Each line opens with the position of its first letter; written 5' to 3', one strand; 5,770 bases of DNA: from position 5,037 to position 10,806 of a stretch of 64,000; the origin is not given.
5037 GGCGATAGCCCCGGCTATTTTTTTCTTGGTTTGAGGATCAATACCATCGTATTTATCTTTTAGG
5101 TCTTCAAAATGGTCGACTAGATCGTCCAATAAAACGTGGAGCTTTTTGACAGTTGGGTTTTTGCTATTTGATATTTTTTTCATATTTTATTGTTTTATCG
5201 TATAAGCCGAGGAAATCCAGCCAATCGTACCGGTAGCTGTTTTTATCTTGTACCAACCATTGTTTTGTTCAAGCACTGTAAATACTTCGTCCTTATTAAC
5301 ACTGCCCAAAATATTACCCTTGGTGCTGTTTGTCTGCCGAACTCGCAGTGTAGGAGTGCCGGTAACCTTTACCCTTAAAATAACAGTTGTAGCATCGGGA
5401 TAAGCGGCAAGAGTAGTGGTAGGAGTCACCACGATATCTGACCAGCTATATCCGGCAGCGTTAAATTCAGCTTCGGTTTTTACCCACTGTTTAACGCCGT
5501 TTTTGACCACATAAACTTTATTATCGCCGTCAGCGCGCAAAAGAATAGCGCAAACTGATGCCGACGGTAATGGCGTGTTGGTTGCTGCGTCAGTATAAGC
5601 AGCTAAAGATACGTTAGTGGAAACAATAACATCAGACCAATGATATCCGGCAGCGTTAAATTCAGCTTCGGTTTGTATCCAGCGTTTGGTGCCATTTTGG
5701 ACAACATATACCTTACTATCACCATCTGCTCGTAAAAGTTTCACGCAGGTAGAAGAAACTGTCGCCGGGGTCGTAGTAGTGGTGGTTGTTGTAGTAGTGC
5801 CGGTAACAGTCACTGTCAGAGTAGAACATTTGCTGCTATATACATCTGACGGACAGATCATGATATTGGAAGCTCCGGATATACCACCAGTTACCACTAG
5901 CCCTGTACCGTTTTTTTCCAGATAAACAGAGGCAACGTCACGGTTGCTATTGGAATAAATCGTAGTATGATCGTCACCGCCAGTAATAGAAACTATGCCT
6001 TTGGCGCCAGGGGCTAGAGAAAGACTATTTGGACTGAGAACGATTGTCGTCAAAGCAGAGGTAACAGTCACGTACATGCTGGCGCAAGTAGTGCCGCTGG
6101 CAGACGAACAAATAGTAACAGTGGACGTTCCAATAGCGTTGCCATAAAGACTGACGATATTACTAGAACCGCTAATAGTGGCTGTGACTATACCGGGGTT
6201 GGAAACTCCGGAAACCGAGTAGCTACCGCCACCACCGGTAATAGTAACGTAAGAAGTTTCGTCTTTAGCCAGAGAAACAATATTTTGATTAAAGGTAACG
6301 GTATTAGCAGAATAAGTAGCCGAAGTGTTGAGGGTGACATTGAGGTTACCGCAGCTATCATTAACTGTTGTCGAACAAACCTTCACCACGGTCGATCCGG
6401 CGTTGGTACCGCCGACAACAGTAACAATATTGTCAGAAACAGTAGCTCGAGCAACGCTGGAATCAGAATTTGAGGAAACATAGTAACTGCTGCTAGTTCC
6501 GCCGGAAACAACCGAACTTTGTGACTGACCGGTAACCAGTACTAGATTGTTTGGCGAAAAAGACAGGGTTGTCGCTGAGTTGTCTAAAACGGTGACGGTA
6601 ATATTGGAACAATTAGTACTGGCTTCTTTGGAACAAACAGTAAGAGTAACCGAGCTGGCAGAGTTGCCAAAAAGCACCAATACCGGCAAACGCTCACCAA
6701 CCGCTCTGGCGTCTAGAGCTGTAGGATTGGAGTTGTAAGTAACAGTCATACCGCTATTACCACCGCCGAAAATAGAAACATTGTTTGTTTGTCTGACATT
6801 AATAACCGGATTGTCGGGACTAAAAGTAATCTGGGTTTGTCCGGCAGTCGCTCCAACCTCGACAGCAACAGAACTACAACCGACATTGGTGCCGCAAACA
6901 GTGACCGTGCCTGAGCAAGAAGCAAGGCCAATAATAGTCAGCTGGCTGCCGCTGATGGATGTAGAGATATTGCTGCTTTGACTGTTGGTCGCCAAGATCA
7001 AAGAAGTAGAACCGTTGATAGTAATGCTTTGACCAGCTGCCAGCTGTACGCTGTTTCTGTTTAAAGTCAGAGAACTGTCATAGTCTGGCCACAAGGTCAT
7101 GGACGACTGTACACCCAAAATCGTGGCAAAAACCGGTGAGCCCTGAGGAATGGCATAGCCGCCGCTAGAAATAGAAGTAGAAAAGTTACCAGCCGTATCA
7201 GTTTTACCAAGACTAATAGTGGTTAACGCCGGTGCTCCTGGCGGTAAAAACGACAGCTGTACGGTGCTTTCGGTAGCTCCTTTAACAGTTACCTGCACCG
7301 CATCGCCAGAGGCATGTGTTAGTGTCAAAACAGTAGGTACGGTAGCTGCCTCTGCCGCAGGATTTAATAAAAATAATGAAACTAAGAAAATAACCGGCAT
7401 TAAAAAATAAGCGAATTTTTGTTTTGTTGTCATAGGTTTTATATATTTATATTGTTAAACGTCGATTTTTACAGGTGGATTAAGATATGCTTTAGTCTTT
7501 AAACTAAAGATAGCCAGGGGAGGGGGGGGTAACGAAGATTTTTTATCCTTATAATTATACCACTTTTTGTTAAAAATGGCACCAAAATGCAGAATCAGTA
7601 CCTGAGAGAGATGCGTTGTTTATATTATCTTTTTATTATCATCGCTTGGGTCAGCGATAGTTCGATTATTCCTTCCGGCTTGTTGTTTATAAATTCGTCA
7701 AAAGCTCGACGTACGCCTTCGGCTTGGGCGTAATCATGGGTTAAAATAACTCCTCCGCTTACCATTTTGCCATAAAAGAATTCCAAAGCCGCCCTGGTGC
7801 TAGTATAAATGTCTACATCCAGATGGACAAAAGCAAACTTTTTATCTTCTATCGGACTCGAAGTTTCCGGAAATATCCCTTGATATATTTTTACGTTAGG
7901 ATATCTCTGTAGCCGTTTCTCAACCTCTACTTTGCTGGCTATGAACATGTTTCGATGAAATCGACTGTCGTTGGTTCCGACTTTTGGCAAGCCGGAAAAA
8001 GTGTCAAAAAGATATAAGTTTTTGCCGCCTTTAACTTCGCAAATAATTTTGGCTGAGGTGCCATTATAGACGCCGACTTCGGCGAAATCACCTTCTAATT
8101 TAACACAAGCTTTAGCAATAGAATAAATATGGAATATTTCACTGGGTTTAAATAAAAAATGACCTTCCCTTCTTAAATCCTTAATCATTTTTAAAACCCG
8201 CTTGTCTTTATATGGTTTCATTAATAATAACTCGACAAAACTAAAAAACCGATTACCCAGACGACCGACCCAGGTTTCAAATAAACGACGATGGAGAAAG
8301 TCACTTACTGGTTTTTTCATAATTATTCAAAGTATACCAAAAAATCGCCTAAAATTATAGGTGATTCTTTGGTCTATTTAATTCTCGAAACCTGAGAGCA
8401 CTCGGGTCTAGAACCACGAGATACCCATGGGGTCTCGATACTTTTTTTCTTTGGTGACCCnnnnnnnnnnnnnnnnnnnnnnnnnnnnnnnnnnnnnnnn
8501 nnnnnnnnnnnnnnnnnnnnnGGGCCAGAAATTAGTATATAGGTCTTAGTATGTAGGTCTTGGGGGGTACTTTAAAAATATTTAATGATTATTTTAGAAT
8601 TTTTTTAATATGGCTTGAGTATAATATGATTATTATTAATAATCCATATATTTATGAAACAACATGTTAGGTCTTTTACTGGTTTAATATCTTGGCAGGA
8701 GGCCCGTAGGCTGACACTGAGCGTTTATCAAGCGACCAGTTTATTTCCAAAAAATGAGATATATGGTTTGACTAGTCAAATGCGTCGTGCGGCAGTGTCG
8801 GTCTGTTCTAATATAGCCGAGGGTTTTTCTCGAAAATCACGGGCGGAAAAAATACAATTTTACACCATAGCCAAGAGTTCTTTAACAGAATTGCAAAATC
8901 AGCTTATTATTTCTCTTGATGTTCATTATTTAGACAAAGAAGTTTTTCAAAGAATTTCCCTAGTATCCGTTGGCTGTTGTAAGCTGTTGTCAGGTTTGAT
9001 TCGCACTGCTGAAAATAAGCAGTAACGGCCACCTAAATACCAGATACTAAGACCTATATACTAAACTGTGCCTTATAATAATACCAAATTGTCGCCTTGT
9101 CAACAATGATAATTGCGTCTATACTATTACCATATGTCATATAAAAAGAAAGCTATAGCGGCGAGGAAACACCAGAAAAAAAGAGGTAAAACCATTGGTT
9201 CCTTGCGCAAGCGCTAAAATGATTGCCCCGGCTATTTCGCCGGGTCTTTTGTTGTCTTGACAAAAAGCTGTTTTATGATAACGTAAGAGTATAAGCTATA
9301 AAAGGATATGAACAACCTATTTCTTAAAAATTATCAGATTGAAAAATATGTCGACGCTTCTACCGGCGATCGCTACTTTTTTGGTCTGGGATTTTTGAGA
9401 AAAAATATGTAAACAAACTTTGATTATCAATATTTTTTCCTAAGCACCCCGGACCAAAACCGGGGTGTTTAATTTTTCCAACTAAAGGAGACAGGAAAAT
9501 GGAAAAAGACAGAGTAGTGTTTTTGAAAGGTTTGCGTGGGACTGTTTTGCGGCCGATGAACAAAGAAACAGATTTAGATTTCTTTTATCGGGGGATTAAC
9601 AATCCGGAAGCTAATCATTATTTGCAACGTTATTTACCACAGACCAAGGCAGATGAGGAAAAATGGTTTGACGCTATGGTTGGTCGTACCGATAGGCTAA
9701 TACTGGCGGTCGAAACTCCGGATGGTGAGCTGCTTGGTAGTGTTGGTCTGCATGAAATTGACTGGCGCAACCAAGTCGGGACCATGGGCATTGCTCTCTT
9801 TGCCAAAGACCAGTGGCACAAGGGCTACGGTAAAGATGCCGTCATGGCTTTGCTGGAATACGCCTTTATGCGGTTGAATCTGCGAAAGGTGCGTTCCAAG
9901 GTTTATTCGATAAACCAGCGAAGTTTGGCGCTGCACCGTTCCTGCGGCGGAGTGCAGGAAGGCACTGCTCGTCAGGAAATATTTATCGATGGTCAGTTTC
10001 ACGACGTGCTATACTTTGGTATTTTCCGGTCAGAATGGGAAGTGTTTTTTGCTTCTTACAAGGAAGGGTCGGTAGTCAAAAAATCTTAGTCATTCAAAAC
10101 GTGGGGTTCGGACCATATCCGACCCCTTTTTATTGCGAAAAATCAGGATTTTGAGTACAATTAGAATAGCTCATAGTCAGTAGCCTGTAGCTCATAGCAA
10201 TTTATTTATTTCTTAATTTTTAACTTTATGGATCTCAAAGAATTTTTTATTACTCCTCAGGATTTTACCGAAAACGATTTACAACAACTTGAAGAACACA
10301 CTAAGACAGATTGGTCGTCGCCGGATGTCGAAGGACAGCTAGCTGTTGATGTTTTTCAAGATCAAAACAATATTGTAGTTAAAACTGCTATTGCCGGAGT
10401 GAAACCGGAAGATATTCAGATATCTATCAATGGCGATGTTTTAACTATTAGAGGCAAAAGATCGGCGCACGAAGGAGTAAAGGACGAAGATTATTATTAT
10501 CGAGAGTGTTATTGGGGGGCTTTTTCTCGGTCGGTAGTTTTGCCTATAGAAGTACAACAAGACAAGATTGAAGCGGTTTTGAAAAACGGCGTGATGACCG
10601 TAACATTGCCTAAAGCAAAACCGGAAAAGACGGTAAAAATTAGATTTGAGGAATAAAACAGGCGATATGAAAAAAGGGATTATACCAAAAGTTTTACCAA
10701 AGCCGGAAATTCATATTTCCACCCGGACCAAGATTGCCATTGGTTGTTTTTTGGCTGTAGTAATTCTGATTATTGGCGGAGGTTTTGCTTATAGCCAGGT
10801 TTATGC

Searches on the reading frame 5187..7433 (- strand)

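Call 47: search_protein_families(library=pfam, proteins=[window:5187-7433:-])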
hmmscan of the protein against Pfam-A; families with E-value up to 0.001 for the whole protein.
window:5187-7433:- (748 aa): 2 families
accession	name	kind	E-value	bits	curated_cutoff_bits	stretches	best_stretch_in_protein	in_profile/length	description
PF08239.17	SH3_3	-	1.4e-13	51.2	27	1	695-744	2-52/54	Bacterial SH3 domain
PF06347.19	SH3_4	-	9.3e-05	22.6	24.1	1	698-743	7-52/56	Bacterial SH3 domain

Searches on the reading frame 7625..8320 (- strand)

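Call 47: search_protein_families(library=pfam, proteins=[window:7625-8320:-])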
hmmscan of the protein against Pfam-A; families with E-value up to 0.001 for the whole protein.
window:7625-8320:- (231 aa): 2 families
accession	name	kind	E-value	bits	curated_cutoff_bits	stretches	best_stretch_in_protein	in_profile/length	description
PF05711.17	TylF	-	5.8e-20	72.1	23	1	74-213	90-245/264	Macrocin-O-methyltransferase (TylF)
PF13578.12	Methyltransf_24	-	1.1e-08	36.4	26.3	1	81-197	2-105/105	Methyltransferase domain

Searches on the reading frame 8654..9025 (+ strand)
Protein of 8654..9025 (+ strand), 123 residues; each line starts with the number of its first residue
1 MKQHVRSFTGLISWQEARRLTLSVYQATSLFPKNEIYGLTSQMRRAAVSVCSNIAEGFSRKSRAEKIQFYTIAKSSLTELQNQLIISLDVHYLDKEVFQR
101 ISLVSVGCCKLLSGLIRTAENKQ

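Call 10: search_protein_families(library=pfam, proteins=[window:8654-9025:+])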
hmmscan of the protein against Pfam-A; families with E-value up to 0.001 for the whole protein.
window:8654-9025:+ (123 aa): 1 family
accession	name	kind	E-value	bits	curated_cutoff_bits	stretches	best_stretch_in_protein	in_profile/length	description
PF05635.17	23S_rRNA_IVP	-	1e-34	119.4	33.8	1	11-112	3-104/106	23S rRNA-intervening sequence protein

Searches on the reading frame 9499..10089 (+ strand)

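Call 10: search_protein_families(library=pfam, proteins=[window:9499-10089:+])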
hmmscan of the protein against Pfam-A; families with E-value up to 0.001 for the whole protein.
window:9499-10089:+ (196 aa): 3 families
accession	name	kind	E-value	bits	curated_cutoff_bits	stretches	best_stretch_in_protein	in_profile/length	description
PF13302.13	Acetyltransf_3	-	2.3e-22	80.6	25.4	1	16-150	3-136/138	Acetyltransferase (GNAT) domain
PF00583.31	Acetyltransf_1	-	8.3e-10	39.4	20.7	1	51-150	19-115/116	Acetyltransferase (GNAT) family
PF13420.13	Acetyltransf_4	-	1.5e-06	28.7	24.3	1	36-169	19-152/155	Acetyltransferase (GNAT) domain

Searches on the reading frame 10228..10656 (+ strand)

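Call 10: search_protein_families(library=pfam, proteins=[window:10228-10656:+])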
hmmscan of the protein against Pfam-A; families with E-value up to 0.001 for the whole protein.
window:10228-10656:+ (142 aa): 2 families
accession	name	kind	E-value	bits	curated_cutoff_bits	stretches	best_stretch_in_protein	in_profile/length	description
PF00011.27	HSP20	-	3.8e-21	75.6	20.8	1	42-135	2-93/102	Hsp20/alpha crystallin family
PF17886.7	ArsA_HSP20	-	5.9e-06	26.2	22.5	1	47-126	2-62/63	HSP20-like domain found in ArsA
